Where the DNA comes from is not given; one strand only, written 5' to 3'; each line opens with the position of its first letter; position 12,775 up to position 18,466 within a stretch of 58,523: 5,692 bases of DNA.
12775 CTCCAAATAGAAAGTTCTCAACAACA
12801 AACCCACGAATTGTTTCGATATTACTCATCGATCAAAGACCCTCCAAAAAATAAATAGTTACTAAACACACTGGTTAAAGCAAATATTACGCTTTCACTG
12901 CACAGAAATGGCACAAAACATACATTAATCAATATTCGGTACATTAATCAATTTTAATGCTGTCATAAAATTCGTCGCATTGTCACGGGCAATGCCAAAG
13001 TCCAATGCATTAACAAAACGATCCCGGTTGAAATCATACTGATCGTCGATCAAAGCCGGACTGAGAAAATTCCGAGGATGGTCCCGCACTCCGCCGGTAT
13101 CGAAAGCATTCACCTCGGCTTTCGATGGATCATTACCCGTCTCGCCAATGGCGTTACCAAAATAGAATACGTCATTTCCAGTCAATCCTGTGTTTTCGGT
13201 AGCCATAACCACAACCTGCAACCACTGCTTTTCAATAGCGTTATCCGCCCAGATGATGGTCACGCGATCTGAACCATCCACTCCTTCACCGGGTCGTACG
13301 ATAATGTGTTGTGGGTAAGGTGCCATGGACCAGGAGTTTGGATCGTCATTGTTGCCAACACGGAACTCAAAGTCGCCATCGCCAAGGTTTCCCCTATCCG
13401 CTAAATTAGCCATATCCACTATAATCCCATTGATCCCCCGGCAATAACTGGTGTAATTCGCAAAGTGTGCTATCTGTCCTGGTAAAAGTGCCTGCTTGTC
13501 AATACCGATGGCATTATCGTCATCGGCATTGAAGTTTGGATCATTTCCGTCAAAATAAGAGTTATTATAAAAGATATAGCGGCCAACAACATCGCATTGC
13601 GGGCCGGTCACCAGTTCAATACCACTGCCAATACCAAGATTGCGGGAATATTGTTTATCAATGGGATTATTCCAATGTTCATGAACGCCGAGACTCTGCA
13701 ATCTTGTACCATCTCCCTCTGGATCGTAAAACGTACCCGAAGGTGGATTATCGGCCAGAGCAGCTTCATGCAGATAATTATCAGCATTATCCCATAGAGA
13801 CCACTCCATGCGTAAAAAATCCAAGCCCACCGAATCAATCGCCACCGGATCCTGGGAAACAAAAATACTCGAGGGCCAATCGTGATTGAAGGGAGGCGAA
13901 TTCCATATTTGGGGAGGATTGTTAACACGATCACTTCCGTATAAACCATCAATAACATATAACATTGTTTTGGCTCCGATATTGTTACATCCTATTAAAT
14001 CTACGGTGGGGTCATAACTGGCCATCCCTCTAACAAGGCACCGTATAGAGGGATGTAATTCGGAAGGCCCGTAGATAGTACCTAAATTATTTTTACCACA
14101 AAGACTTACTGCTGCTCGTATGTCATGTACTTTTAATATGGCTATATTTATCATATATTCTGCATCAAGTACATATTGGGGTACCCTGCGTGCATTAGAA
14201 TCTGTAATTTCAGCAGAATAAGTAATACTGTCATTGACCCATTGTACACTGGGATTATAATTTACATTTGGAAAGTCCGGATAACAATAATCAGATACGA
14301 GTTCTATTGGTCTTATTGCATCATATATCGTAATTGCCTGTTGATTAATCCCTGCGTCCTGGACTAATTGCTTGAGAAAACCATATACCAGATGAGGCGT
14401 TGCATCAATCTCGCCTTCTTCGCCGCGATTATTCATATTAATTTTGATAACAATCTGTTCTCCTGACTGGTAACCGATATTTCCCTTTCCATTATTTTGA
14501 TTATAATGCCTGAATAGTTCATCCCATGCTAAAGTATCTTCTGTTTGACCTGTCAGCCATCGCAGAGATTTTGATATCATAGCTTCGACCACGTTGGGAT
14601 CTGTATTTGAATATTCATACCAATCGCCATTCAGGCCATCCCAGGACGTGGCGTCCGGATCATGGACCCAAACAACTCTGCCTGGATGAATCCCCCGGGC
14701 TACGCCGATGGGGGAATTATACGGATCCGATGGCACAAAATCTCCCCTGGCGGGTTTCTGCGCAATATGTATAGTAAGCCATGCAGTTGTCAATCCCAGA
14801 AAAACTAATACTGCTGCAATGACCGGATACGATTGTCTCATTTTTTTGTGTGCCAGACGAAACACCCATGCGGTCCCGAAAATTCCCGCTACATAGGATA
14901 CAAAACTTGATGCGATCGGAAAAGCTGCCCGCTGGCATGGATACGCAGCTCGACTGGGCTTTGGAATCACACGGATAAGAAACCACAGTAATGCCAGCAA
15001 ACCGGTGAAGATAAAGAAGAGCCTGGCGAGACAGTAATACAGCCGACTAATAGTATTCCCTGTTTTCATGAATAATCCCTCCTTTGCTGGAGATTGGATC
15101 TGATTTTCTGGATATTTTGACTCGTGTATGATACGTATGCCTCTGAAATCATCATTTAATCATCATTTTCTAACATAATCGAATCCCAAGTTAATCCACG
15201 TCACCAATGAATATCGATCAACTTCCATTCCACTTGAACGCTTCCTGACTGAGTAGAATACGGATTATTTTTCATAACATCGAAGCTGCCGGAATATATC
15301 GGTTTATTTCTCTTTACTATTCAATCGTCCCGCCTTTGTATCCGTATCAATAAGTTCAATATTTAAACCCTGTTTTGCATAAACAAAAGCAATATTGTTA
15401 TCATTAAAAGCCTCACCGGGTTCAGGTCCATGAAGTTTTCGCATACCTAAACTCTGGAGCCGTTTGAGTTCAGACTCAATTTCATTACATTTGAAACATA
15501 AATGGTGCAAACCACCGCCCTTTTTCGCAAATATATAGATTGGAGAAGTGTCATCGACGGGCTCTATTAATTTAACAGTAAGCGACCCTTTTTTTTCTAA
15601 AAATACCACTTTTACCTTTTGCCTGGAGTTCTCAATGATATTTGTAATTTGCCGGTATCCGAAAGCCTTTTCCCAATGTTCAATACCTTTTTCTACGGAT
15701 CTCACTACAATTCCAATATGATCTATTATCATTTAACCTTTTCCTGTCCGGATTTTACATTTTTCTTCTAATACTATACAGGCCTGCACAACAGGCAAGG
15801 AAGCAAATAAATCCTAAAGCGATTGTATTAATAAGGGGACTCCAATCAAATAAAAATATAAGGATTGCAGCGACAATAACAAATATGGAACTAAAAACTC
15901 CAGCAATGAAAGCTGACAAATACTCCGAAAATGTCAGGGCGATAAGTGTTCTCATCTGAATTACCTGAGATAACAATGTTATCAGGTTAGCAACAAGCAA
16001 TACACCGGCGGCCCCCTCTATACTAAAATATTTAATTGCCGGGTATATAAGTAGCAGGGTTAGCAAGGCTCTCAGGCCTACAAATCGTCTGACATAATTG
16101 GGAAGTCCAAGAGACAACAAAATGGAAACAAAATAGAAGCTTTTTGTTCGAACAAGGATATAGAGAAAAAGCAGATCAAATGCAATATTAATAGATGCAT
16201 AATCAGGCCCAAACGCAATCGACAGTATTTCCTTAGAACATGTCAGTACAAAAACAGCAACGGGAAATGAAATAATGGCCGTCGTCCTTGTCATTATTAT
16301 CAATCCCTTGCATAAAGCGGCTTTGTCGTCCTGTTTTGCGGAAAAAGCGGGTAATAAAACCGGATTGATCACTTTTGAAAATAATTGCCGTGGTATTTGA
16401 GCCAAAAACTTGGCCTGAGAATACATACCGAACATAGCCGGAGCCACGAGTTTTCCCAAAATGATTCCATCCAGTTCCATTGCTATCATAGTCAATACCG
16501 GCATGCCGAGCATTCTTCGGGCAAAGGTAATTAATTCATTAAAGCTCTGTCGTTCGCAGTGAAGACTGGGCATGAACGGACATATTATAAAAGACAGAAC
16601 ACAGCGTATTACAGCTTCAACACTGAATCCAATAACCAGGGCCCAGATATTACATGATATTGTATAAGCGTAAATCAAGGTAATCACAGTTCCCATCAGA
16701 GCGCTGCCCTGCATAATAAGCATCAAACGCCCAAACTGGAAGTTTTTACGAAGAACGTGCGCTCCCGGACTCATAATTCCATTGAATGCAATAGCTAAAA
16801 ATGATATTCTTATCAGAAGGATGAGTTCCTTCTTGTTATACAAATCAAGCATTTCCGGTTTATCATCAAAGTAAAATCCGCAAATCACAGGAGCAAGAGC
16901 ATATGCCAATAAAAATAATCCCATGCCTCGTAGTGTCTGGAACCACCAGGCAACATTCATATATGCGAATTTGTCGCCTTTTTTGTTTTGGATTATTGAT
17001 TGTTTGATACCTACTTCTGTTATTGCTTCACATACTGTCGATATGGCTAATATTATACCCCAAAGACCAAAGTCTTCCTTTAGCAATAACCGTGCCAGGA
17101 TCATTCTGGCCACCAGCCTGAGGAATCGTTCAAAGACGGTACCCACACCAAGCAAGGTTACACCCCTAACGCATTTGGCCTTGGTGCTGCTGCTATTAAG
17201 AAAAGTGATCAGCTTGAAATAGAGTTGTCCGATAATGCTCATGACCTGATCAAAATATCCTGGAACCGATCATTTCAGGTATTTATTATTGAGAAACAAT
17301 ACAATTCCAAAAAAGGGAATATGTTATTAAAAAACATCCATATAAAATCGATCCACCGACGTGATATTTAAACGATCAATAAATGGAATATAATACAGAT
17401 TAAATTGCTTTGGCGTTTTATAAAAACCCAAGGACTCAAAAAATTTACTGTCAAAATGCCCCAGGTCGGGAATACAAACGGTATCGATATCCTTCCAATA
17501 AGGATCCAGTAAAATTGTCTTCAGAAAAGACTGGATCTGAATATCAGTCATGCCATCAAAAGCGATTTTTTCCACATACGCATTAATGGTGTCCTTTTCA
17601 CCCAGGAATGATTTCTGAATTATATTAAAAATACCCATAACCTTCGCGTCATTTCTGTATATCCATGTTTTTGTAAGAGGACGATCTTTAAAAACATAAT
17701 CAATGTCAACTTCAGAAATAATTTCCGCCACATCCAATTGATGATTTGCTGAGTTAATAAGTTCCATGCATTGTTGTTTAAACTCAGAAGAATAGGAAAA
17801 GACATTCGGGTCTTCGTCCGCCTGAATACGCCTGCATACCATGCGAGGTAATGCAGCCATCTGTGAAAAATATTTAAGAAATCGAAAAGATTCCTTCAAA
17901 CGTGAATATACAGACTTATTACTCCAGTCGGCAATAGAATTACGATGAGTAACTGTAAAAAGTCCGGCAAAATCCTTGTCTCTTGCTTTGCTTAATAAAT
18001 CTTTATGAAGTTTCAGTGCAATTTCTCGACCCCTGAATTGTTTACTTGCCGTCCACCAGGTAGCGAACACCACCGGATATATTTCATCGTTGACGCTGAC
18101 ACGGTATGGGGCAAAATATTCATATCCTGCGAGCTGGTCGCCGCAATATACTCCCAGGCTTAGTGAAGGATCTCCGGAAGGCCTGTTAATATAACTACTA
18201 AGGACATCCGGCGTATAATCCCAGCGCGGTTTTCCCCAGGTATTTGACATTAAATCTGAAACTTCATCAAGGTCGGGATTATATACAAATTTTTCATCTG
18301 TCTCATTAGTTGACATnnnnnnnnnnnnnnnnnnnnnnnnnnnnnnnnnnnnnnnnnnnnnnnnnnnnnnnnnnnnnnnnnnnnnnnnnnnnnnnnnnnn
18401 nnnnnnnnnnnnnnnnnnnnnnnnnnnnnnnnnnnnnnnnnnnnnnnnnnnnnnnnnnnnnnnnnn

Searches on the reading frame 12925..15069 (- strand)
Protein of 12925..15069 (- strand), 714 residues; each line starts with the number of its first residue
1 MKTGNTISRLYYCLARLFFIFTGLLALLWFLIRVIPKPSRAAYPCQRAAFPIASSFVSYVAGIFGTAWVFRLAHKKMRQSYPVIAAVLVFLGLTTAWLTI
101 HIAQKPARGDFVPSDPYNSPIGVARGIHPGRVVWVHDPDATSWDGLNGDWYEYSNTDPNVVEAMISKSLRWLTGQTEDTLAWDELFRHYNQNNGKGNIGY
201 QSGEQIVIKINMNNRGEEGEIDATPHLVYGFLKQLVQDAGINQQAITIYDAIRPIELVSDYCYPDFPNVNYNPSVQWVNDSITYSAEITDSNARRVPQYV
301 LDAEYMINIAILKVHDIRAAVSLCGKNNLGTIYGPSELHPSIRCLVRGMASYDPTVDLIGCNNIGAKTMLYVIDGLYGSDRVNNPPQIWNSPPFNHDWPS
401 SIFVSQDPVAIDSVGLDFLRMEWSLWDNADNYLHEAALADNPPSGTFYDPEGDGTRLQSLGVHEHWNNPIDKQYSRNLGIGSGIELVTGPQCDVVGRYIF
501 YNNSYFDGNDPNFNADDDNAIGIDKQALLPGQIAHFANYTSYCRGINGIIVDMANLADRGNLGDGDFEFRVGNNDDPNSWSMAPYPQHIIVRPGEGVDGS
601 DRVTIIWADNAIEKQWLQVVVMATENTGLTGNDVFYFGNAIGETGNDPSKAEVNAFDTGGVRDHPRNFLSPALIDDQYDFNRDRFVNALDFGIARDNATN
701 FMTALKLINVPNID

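Call 5: search_protein_families(library=pfam, proteins=[window:12925-15069:-], max_evalue=0.01)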
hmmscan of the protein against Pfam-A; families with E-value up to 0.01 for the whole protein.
window:12925-15069:- (714 aa): 1 family
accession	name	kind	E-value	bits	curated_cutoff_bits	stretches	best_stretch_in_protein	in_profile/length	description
PF04015.17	DUF362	-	3.1e-11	44.1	24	1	206-417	1-200/200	Domain of unknown function (DUF362)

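Call 6: search_protein_families(library=ncbifam, proteins=[window:12925-15069:-], max_evalue=0.01)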
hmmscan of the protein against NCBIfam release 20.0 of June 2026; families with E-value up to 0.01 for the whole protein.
window:12925-15069:- (714 aa): 0 families

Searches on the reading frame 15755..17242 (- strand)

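Call 13: search_protein_families(library=pfam, proteins=[window:15755-17242:-], max_evalue=0.001)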
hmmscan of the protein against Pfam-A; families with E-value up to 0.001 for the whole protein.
window:15755-17242:- (495 aa): 2 families
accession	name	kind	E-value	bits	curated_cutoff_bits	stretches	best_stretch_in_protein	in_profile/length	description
PF13440.11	Polysacc_synt_3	-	1.2e-57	195.8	23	1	48-350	1-290/293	Polysaccharide biosynthesis protein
PF01943.22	Polysacc_synt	-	8.5e-25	88.1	28.2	1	25-301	2-271/274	Polysaccharide biosynthesis protein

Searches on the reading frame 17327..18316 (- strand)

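Call 13: search_protein_families(library=pfam, proteins=[window:17327-18316:-], max_evalue=0.001)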
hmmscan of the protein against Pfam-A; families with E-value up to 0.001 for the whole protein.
window:17327-18316:- (329 aa): 1 family
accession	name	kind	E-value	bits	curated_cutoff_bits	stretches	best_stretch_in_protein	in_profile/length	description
PF13527.13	Acetyltransf_9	-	6.4e-05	23.4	25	1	17-114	11-104/127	Acetyltransferase (GNAT) domain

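Call 70: search_protein_families(library=ncbifam, proteins=[window:17327-18316:-], max_evalue=0.00001)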
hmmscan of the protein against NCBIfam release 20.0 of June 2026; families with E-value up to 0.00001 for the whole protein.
window:17327-18316:- (329 aa): 0 families
